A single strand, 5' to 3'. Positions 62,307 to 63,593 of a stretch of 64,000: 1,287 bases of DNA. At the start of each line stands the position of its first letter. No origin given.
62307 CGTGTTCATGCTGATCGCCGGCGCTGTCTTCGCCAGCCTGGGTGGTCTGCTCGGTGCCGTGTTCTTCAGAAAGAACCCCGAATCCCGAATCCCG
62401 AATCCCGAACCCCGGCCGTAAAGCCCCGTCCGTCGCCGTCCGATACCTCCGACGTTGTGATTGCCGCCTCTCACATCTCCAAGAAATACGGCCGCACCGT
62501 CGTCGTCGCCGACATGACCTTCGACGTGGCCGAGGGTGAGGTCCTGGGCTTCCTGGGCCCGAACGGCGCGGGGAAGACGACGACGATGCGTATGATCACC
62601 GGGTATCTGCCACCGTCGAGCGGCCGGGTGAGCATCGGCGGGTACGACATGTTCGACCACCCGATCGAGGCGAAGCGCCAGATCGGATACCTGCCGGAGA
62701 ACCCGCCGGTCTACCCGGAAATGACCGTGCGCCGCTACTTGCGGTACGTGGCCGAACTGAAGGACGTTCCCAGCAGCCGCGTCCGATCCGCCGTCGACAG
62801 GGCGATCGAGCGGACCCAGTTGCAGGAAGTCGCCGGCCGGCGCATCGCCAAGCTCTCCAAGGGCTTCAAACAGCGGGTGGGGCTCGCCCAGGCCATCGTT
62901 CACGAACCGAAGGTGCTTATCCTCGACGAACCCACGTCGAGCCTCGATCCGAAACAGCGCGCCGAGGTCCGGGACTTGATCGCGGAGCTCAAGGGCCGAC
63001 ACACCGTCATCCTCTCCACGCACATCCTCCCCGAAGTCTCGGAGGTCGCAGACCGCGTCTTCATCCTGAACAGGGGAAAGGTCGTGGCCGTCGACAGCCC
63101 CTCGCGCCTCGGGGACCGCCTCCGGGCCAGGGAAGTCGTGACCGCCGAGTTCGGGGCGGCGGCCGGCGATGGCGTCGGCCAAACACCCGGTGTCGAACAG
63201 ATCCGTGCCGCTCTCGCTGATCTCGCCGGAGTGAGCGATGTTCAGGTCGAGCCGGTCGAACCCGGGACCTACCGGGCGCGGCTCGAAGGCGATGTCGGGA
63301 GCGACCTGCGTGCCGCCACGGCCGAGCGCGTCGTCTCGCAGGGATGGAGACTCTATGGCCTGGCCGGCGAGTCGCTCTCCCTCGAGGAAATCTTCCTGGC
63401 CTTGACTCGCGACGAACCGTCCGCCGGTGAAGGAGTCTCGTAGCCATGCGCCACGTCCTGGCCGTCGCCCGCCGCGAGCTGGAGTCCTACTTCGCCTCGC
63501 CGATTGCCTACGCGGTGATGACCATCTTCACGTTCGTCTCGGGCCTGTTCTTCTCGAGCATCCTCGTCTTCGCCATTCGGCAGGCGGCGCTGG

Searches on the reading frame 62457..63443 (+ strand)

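Call 50: search_protein_families(library=pfam, proteins=[window:62457-63443:+])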
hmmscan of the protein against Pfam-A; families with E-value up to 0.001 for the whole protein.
window:62457-63443:+ (328 aa): 2 families
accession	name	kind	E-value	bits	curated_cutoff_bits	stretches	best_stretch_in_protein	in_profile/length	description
PF00005.33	ABC_tran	-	2.7e-32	112.7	25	1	18-161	2-137/137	ABC transporter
PF13304.12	AAA_21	-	2.1e-12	48.1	27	1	127-192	232-300/304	AAA domain, putative AbiEii toxin, Type IV TA system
